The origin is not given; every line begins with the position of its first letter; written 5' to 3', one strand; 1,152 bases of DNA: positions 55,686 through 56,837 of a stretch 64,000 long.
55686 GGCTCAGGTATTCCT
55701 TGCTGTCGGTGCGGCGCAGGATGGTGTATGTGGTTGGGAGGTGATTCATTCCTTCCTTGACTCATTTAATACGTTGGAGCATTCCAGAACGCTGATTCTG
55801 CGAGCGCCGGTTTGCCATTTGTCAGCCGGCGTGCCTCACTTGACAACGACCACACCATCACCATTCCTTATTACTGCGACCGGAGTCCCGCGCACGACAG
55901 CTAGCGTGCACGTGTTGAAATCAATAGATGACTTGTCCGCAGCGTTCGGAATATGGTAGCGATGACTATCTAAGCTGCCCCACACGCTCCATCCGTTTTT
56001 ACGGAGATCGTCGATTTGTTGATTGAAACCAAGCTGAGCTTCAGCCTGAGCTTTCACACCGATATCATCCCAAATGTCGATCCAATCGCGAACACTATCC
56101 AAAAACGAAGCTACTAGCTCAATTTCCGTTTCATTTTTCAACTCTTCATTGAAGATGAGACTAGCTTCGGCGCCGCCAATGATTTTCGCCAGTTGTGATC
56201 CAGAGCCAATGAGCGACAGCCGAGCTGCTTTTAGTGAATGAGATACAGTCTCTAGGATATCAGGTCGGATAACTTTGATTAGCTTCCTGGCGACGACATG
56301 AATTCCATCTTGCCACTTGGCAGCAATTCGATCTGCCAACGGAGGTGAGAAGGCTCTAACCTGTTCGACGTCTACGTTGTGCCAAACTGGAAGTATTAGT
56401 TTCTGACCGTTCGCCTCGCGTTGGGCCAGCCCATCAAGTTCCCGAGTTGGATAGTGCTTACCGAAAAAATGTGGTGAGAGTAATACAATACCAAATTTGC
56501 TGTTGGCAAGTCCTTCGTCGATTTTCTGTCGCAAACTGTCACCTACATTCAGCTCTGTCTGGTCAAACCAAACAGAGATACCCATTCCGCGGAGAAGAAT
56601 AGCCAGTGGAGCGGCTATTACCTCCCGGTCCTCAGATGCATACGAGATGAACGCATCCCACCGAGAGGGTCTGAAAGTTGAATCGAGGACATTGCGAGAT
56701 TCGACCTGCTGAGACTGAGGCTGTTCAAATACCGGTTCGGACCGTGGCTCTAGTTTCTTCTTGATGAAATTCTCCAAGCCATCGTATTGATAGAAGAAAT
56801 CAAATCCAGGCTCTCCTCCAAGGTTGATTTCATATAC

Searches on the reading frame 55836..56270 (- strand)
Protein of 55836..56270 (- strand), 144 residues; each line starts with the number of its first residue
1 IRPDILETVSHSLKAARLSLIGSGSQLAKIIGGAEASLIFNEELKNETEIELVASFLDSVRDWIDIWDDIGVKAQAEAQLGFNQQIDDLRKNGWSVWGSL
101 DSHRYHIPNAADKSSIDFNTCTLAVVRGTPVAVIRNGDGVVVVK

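Call 35: search_protein_families(library=pfam, proteins=[window:55836-56270:-], max_evalue=10)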
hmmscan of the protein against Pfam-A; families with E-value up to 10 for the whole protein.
window:55836-56270:- (144 aa): 1 family
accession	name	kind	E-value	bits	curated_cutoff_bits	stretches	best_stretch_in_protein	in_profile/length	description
PF11349.13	DUF3151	-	0.0024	18.4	28.4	1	69-102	49-82/127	Protein of unknown function (DUF3151)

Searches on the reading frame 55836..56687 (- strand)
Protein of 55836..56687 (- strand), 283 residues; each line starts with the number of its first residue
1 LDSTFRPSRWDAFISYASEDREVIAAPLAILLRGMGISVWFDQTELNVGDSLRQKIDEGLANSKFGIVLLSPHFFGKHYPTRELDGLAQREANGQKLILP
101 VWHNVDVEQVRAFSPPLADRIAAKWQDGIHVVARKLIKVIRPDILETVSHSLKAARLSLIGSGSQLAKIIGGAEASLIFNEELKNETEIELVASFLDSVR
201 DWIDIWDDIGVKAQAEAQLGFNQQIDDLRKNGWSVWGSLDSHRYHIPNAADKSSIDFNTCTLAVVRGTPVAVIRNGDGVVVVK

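Call 20: find_related_loci(query=A2, collection=genome_contigs, flank=8000)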
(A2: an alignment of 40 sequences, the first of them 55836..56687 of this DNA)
Query A2 (283 aa) in genome_contigs; peptide patterns used: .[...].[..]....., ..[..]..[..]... (x = any residue, [..] = any of these).
321 stretches matched a pattern; 190 encode a relative of the query (tblastn E <= 1e-3); the best 80 are kept; 80 distinct loci.
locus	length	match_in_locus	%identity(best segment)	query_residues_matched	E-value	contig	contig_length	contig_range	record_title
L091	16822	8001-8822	55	9-281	9e-99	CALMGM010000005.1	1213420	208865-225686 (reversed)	MAG TPA_asm: uncultured bacterium isolate SRR6284162_bin.43_CONCOCT_v1.1_MAG genome assembly, contig: ERZ795126.2, whole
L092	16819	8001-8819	50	7-283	9e-85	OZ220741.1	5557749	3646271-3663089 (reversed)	MAG: Candidatus Latescibacterota bacterium isolate a9e09e5c-d410-47d8-823c-ef7e39eb5a37 genome assembly, chromosome: 1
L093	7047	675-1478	48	10-280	4e-82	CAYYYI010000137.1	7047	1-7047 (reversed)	MAG TPA_asm: uncultured Anaerolineaceae bacterium isolate SRP239054_co1_179 genome assembly, contig: NODE_9126_length_70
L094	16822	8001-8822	46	10-282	1e-77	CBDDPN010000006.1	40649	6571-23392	MAG: Longimicrobiales bacterium isolate f25bf1df-74c8-4449-8020-a8c54282f109 genome assembly, contig: contig_6, whole ge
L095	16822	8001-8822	45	10-282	7e-77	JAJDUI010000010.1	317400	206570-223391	MAG: Thermoanaerobaculia bacterium isolate jk18x1bzbins.73 k141_550747, whole genome shotgun sequence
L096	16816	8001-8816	46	7-283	1e-75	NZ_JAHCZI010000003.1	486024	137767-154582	Geobacter hydrogenophilus strain DSM 13691 NODE_3_length_486024_cov_240.570169, whole genome shotgun sequence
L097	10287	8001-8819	43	8-283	3e-69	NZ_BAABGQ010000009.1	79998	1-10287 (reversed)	Hymenobacter ginsengisoli strain JCM 17841 sequence09, whole genome shotgun sequence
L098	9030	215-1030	45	9-283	2e-68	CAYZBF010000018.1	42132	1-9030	MAG TPA_asm: uncultured bacterium isolate binchicken_co100_433 genome assembly, contig: NODE_1256_length_42132_cov_8.443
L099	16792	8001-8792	43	10-272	2e-67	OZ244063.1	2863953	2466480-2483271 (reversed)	MAG: Longimicrobiales bacterium isolate c98dfb47-a974-4e0c-a8b8-e7d24a450b7a genome assembly, chromosome: 1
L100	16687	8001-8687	47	9-236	6e-67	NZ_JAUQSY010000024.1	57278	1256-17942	Hymenobacter aranciens strain ASUV-10-1 NODE_24_length_57278_cov_29.601948, whole genome shotgun sequence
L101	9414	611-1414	41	11-283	2e-66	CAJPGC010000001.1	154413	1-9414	uncultured bacterium isolate BACT1 genome assembly, contig: CONTIG_1, whole genome shotgun sequence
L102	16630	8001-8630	51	6-213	3e-62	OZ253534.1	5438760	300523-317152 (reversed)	MAG: Candidatus Multivorans sp. isolate be2d7f3f-f219-46b2-8ad1-06fdd0eb2387 genome assembly, chromosome: 1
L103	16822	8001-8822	45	10-282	5e-77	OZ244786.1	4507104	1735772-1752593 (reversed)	MAG: Candidatus Multivorans sp. isolate 506956bb-d3ba-4b36-a8b3-9439da49a84d genome assembly, chromosome: 1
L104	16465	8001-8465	59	11-167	5e-59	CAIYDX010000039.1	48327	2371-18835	MAG: uncultured Geobacteraceae bacterium isolate AlinenLipids_bin-4284 genome assembly, contig: bin-4284:039/419, whole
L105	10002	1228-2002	61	10-269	7e-51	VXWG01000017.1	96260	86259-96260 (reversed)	MAG: Candidatus Palauibacter irciniicola isolate SB0668_bin_12 NODE_93_length_96260_cov_25.461494, whole genome shotgun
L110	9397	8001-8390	53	10-140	1e-39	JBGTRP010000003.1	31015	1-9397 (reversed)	MAG: Acanthopleuribacteraceae bacterium isolate WDNA12_bin.10.orig NODE_956_length_31015_cov_0.487892, whole genome shot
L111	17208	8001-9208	47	9-146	2e-38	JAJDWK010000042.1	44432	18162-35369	MAG: Anaerolineae bacterium isolate jk18x25bins.25 k141_516458, whole genome shotgun sequence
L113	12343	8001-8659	60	10-231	1e-44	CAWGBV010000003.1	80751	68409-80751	MAG: uncultured Gammaproteobacteria bacterium isolate MFD03804.bin.2.81 genome assembly, contig: contig_17513, whole gen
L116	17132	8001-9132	54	9-122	9e-38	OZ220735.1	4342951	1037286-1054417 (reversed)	MAG: Phototrophicaceae bacterium isolate 252cb3c6-93c9-4785-98a9-44529c25b936 genome assembly, chromosome: 1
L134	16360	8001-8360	52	11-129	8e-32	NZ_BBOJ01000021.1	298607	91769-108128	Lentzea aerocolonigenes strain NBRC 13195, whole genome shotgun sequence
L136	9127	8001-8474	42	6-158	3e-31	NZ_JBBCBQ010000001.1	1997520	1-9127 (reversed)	Kribbella sp. CCNWLW201 scaffold1, whole genome shotgun sequence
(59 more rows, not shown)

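Call 26: search_protein_families(library=pfam, proteins=[L136:3579-6587:+, L110:4359-6704:-, L134:3705-5540:-, L113:6437-7933:-, L111:12086-13513:-, L116:5617-7872:+], max_evalue=0.00001)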
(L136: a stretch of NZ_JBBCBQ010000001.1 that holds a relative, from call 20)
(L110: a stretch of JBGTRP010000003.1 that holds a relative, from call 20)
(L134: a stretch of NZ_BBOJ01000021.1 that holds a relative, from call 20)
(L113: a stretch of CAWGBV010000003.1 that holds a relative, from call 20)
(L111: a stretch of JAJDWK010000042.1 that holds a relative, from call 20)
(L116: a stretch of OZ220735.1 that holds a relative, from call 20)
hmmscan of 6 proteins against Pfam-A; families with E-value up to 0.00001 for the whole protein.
L136:3579-6587:+ (1003 aa): 3 families
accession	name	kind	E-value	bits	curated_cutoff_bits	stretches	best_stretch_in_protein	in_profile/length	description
PF02518.31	HATPase_c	-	1.6e-23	83.7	26.4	1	893-1002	1-109/111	Histidine kinase-, DNA gyrase B-, and HSP90-like ATPase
PF00512.31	HisKA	-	1.8e-12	47.5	26.9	1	788-852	3-66/66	His Kinase A (phospho-acceptor) domain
PF00672.30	HAMP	-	3.5e-08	34.1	25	1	729-781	1-52/53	HAMP domain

L110:4359-6704:- (782 aa): 4 families
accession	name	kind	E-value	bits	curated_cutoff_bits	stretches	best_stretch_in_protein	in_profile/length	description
PF03781.23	FGE-sulfatase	-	1.2e-49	169.8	23.3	1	516-766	4-254/255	Sulfatase-modifying factor enzyme 1-like domain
PF00069.31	Pkinase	-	3.4e-40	138.5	31.7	1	227-419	3-191/263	Protein kinase domain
PF07714.23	PK_Tyr_Ser-Thr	-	1.3e-29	103.8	23.1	1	227-414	3-193/258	Protein tyrosine and serine/threonine kinase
PF13676.11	TIR_2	-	1.1e-23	84.5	28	1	26-139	1-111/122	TIR domain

L134:3705-5540:- (612 aa): 3 families
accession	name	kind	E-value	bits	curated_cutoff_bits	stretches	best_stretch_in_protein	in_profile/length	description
PF00005.33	ABC_tran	-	3.2e-35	122.1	25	1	397-546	1-137/137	ABC transporter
PF13304.12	AAA_21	-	3.8e-07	30.9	27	0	515-577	235-299/304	AAA domain, putative AbiEii toxin, Type IV TA system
PF02463.25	SMC_N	-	6.8e-06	26.1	40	0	408-591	25-212/220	RecF/RecN/SMC N terminal domain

L113:6437-7933:- (499 aa): 2 families
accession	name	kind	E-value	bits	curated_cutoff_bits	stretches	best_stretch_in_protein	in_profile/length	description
PF00589.27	Phage_integrase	-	3.9e-39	134.6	27.1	1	285-479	7-168/172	Phage integrase family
PF13495.12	Phage_int_SAM_4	-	1.9e-24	86.3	27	1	183-264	4-85/85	Phage integrase, N-terminal SAM-like domain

L111:12086-13513:- (476 aa): 2 families
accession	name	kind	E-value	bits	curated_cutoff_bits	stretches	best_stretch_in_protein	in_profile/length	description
PF01370.27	Epimerase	-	8.2e-52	176.4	20.9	1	166-396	1-238/240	NAD dependent epimerase/dehydratase family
PF16363.11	GDP_Man_Dehyd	-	4.1e-22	79.5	27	1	198-461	58-332/332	GDP-mannose 4,6 dehydratase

L116:5617-7872:+ (752 aa): 4 families
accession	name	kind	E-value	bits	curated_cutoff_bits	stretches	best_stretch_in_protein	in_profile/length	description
PF01434.24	Peptidase_M41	-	1.5e-69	234.1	29.9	1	556-745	1-191/191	Peptidase family M41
PF00004.35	AAA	-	4.3e-45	153.8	21.2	1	343-474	1-129/131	ATPase family associated with various cellular activities (AAA)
PF17862.7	AAA_lid_3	-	1.8e-15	56.6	27.2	1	498-541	1-44/45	AAA+ lid domain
PF07728.20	AAA_5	-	4.6e-06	27.1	22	0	342-462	1-135/139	AAA domain (dynein-related subfamily)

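Call 84: find_related_loci(query=A2, collection=viral_contigs, flank=8000)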
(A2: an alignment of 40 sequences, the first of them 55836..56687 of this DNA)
Query A2 (283 aa) in viral_contigs; peptide patterns used: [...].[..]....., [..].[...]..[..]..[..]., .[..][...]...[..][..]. (x = any residue, [..] = any of these).
81 stretches matched a pattern; 17 encode a relative of the query (tblastn E <= 1e-3); 17 distinct loci.
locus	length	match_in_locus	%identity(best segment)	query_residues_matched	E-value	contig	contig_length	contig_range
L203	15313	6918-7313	48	10-140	8e-39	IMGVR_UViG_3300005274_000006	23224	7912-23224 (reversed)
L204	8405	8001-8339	53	10-122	6e-37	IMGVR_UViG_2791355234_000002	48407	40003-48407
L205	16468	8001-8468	46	10-156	1e-35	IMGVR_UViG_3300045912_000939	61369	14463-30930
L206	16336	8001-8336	53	11-122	1e-35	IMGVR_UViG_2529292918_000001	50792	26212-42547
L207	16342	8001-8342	48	9-122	7e-34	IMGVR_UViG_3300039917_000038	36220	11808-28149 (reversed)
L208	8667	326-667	48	9-122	7e-34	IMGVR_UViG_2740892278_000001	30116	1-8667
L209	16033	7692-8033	48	9-122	7e-34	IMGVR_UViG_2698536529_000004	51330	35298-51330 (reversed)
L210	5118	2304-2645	48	9-122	7e-34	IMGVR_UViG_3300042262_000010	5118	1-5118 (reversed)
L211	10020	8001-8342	48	9-122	7e-34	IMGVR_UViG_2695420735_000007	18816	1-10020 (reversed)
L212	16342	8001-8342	48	9-122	1e-33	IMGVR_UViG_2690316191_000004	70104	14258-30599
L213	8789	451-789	50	10-122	4e-33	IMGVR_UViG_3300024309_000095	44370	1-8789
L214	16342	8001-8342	48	9-122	2e-33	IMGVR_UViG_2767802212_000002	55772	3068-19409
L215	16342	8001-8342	48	9-122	3e-33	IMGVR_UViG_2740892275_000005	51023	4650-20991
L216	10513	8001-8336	50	11-122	2e-33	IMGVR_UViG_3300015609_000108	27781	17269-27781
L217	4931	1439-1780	48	9-122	4e-32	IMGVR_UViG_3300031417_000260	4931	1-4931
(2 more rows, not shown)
